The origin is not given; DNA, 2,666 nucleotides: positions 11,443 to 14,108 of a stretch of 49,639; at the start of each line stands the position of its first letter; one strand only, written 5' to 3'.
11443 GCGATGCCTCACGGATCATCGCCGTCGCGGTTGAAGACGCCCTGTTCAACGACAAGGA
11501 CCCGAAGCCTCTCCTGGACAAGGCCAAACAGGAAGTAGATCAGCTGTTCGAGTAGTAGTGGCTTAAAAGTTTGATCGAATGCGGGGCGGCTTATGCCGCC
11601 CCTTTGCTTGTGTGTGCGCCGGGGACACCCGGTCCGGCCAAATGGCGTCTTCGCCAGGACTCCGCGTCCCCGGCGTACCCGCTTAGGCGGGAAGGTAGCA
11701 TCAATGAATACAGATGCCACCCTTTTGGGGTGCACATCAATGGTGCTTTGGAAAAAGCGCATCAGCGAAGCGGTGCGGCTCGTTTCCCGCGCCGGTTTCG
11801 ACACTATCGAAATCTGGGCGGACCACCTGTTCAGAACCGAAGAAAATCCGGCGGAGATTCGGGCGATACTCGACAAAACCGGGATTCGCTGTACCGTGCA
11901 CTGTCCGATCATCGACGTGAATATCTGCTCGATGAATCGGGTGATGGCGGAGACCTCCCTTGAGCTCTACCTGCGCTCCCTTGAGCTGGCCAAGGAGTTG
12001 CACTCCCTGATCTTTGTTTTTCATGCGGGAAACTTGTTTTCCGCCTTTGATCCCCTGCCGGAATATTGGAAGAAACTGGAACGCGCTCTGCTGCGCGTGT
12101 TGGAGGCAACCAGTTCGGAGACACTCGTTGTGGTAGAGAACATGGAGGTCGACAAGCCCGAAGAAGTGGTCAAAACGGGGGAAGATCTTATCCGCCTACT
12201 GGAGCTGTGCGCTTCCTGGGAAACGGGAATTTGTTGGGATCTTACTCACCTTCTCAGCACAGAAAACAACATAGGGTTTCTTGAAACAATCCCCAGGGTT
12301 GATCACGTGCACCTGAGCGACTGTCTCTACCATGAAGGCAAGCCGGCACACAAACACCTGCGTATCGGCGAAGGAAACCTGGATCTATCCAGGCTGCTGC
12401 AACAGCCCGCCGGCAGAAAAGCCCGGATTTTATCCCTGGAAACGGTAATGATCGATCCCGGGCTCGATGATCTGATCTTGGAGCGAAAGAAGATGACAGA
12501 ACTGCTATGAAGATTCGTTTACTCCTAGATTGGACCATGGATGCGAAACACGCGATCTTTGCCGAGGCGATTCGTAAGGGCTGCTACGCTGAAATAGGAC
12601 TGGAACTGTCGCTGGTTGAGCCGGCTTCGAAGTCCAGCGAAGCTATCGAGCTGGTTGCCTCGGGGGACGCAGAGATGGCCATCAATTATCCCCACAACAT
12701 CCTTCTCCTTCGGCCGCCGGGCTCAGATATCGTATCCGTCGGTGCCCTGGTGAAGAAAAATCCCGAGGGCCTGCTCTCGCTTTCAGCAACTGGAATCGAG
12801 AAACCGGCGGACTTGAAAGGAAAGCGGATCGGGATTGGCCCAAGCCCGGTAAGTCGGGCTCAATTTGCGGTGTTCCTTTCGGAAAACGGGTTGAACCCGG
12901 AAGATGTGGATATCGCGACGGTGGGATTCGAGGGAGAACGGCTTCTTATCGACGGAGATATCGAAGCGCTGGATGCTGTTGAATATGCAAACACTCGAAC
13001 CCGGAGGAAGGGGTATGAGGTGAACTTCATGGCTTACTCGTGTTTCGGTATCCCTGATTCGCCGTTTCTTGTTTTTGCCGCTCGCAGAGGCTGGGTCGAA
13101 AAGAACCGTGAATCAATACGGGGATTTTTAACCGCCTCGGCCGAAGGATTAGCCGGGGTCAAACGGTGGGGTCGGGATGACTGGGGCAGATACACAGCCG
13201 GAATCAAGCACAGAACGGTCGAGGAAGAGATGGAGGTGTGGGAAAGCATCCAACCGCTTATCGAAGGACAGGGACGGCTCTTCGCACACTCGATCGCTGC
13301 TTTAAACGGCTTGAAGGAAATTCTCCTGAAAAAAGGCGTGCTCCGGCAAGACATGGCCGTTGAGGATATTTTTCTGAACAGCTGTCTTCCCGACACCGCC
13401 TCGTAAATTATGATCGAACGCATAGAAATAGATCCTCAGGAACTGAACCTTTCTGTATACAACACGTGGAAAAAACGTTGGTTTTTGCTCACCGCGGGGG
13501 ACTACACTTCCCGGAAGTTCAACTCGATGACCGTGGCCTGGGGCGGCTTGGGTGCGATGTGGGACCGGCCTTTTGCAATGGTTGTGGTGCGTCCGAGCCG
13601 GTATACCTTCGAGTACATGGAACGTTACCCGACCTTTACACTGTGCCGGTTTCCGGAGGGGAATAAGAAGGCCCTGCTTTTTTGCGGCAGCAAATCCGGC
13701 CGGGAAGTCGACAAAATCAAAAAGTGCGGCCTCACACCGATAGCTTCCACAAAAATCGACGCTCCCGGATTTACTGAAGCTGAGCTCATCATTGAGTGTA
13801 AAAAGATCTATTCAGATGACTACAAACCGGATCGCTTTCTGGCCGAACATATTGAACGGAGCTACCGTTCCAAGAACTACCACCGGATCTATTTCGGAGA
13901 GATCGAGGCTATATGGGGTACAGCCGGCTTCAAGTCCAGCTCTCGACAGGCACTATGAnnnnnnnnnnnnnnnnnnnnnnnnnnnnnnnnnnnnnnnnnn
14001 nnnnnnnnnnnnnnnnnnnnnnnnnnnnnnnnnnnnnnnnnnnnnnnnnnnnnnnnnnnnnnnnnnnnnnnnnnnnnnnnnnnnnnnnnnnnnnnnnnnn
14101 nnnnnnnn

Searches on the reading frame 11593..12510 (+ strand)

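Call 83: search_protein_families(library=pfam, proteins=[window:11593-12510:+], max_evalue=0.00001)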
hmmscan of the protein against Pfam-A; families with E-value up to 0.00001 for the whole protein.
window:11593-12510:+ (305 aa): 1 family
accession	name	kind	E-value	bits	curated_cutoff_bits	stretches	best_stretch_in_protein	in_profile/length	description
PF01261.30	AP_endonuc_2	-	1.9e-30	106.8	31.1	1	61-272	1-216/249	Xylose isomerase-like TIM barrel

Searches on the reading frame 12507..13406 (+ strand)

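Call 83: search_protein_families(library=pfam, proteins=[window:12507-13406:+], max_evalue=0.00001)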
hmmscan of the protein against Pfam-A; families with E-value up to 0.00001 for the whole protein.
window:12507-13406:+ (299 aa): 1 family
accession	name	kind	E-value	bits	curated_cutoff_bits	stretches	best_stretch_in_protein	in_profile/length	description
PF09084.16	NMT1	-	7.4e-40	137.6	20.5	1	14-216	3-207/216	NMT1/THI5 like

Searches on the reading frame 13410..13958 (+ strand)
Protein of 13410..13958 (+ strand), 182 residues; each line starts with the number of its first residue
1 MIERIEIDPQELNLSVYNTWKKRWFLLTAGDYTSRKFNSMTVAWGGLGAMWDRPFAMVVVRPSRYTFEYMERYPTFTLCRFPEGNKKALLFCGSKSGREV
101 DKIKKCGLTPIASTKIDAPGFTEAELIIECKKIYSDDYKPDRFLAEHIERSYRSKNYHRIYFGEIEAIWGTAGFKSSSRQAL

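Call 83: search_protein_families(library=pfam, proteins=[window:13410-13958:+], max_evalue=0.00001)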
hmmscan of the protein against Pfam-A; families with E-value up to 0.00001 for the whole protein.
window:13410-13958:+ (182 aa): 1 family
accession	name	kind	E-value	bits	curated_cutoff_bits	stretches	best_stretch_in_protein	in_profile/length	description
PF01613.24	Flavin_Reduct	-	7.8e-10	39.5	27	1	26-169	10-132/153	Flavin reductase like domain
